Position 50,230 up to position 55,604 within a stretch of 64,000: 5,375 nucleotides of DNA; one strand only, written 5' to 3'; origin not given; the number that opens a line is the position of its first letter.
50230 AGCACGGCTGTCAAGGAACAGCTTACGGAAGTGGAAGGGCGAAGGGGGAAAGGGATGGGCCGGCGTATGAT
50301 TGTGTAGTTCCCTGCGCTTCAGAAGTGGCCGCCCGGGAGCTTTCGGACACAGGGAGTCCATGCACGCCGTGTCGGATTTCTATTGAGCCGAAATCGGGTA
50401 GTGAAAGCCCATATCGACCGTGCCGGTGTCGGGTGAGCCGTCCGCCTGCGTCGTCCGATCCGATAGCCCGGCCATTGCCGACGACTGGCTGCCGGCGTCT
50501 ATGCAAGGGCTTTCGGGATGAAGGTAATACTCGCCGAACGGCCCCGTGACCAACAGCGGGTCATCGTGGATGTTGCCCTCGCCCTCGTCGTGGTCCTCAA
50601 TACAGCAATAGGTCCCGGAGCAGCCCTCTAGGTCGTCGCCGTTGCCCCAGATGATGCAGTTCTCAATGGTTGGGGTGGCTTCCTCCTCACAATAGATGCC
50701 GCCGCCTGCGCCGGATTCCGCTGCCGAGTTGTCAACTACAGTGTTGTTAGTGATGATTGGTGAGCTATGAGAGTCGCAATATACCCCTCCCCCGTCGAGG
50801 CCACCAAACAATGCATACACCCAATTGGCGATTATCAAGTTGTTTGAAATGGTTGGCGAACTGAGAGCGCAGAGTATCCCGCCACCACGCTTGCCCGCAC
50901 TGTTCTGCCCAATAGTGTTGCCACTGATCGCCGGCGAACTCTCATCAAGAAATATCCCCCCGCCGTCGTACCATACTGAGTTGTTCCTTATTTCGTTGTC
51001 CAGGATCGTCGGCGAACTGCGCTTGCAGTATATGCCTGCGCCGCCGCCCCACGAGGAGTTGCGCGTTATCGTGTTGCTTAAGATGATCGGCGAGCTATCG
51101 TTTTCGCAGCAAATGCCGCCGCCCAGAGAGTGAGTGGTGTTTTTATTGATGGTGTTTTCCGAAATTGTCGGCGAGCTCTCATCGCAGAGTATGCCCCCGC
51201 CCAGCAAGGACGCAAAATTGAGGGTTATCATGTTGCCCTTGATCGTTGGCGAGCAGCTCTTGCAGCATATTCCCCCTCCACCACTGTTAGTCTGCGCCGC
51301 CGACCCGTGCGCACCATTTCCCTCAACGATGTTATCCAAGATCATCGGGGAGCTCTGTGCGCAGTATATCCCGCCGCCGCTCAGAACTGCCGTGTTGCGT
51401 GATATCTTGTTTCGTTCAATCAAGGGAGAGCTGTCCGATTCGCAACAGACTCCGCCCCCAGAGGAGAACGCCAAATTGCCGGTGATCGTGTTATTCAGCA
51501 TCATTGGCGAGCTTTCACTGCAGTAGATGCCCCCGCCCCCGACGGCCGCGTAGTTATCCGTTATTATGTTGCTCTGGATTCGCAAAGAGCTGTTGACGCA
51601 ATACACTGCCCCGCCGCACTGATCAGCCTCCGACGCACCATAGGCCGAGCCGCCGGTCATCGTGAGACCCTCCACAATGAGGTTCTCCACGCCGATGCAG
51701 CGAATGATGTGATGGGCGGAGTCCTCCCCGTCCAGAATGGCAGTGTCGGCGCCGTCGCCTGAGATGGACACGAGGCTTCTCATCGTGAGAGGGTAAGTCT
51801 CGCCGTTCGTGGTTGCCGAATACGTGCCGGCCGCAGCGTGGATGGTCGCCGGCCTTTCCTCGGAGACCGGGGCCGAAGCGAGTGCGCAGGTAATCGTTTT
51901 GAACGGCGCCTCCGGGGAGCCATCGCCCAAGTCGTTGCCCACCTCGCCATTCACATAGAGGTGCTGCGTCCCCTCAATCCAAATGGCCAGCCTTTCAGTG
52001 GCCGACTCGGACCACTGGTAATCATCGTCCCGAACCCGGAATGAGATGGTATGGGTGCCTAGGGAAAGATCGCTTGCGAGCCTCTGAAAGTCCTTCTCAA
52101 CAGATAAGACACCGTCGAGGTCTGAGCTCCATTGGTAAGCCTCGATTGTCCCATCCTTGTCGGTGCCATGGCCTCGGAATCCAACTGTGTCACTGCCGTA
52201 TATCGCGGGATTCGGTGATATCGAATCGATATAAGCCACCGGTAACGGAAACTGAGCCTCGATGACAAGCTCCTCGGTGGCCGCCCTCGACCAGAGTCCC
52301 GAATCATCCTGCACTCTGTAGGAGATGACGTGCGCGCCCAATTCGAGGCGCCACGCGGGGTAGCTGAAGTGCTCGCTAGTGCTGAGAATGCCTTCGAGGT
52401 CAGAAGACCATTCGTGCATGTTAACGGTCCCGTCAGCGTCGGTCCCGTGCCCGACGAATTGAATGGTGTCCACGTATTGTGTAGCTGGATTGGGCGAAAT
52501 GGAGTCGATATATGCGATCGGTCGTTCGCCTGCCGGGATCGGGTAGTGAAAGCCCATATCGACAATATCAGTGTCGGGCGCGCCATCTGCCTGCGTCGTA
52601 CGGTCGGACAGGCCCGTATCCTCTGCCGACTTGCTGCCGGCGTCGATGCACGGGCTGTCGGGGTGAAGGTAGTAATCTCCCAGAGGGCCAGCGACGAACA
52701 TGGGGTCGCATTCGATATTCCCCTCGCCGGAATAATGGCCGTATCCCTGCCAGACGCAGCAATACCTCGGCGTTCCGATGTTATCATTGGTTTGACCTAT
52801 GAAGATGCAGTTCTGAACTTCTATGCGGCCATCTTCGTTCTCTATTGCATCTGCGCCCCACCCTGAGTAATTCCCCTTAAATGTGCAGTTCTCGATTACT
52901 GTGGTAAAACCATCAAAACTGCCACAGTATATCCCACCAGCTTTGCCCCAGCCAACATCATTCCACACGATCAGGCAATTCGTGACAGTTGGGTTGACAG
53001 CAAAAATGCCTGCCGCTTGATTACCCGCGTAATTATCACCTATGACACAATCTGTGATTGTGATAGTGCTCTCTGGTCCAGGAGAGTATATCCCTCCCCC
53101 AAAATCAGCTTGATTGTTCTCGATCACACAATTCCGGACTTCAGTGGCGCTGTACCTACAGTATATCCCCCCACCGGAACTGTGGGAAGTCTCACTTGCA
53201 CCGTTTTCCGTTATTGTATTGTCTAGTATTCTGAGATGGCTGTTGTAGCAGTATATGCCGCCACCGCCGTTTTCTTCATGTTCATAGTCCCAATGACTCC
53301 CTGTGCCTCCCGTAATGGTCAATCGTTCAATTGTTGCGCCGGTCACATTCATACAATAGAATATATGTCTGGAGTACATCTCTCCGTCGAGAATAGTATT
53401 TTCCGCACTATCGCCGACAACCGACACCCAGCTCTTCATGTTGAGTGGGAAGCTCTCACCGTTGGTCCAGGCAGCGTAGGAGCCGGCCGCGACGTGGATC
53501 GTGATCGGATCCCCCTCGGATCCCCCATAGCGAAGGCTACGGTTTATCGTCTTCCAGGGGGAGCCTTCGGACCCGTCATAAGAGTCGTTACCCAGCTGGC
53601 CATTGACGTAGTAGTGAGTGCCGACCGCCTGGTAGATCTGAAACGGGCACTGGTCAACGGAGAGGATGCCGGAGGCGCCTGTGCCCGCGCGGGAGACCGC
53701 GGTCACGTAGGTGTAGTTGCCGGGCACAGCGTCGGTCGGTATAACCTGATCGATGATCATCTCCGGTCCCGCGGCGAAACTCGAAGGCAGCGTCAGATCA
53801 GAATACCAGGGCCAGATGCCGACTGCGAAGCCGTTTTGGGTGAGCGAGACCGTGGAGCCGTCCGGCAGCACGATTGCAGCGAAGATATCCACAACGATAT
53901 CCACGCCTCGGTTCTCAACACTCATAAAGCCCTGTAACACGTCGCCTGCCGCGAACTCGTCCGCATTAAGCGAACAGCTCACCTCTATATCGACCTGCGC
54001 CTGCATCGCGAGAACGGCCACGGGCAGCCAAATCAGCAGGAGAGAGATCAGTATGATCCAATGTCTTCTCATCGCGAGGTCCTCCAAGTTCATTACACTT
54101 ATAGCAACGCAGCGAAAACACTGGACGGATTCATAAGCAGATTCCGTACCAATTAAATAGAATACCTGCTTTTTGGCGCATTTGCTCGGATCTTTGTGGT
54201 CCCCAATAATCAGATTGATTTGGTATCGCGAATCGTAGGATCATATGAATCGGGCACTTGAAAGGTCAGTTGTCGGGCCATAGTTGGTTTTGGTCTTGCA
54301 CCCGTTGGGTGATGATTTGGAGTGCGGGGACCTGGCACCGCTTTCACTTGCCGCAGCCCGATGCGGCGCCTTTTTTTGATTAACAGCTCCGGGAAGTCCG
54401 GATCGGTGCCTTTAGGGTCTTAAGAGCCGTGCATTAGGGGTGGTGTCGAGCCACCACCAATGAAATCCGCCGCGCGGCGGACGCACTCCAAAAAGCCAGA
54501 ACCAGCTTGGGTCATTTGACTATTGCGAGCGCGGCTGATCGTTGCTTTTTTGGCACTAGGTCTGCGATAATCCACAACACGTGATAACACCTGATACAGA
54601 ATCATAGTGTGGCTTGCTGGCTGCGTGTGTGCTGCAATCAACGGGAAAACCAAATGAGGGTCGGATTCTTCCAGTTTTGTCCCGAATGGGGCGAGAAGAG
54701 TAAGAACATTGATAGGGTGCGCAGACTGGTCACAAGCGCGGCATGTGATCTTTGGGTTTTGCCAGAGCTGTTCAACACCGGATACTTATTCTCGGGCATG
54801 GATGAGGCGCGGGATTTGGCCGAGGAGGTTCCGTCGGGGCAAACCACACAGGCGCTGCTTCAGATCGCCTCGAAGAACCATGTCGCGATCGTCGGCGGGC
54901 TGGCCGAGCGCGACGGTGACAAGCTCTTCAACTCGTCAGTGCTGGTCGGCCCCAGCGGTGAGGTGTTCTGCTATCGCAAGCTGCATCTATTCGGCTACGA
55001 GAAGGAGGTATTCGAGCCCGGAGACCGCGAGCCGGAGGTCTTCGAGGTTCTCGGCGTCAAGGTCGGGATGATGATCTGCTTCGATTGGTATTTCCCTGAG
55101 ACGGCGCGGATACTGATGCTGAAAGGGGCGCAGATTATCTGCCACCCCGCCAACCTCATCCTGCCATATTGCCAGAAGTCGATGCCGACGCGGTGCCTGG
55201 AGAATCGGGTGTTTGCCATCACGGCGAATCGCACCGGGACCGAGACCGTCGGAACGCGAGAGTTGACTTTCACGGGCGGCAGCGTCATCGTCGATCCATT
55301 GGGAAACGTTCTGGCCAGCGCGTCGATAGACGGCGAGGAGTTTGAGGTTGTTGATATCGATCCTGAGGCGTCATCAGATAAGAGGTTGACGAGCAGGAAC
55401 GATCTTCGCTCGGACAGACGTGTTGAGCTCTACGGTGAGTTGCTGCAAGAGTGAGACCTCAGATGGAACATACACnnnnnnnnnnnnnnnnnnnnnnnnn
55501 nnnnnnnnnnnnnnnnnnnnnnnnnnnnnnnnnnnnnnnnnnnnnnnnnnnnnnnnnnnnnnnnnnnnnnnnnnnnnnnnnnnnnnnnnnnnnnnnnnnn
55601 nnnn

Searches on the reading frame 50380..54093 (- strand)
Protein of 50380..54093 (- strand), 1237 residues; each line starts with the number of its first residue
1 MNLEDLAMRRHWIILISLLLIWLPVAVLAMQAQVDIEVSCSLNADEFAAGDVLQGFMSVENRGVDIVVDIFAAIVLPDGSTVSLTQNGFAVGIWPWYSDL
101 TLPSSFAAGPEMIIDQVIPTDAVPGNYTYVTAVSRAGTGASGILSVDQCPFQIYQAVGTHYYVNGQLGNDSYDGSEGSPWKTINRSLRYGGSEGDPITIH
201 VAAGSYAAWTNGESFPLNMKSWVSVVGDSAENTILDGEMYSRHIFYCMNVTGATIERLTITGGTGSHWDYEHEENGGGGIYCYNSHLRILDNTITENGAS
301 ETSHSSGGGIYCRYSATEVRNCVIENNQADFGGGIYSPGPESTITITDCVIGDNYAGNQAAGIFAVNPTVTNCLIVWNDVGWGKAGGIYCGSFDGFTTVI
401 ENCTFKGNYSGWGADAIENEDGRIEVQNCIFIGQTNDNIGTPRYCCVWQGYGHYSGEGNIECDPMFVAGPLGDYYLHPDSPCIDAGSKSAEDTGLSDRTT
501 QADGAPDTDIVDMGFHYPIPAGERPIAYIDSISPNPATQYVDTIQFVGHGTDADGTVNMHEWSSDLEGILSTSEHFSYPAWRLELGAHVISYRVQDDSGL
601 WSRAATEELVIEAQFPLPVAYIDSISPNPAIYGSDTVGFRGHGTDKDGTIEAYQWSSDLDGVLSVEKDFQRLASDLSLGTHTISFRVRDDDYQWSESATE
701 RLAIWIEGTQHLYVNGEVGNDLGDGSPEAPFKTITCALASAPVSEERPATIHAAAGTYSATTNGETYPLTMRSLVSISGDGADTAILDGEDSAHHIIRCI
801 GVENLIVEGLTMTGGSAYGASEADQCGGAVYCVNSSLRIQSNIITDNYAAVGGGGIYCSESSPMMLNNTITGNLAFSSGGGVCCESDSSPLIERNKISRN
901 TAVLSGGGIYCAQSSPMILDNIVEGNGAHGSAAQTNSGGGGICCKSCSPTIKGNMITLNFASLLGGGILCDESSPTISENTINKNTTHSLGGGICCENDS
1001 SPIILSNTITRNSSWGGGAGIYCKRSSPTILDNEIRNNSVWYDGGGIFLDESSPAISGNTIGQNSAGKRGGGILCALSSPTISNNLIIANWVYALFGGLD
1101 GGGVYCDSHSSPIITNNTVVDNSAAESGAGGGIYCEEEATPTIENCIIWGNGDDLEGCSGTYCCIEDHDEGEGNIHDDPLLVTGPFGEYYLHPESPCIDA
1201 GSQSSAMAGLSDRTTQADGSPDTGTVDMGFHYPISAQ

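Call 10: search_protein_families(library=pfam, proteins=[window:50380-54093:-])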
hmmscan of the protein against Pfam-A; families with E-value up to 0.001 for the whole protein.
window:50380-54093:- (1237 aa): 4 families
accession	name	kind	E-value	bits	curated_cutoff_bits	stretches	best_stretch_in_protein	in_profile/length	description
PF13229.12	Beta_helix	-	9.4e-41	139.5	25.9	5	936-1087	20-158/158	Right handed beta helix region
PF07602.17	DUF1565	-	8e-30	104.4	20.3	2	719-901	3-199/257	Protein of unknown function (DUF1565)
PF05048.19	NosD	-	2.4e-20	73.3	23.6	2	954-1092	49-174/212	Periplasmic copper-binding protein (NosD)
PF02415.23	Chlam_PMP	-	0.00068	20.1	20.6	0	321-337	1-18/19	Chlamydia polymorphic membrane protein (Chlamydia_PMP) repeat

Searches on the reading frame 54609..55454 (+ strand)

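Call 10: search_protein_families(library=pfam, proteins=[window:54609-55454:+])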
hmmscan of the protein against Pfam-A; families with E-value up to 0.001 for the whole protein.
window:54609-55454:+ (281 aa): 1 family
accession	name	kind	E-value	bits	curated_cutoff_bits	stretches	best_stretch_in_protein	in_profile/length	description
PF00795.27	CN_hydrolase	-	8e-50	170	23.2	1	17-253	1-249/256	Carbon-nitrogen hydrolase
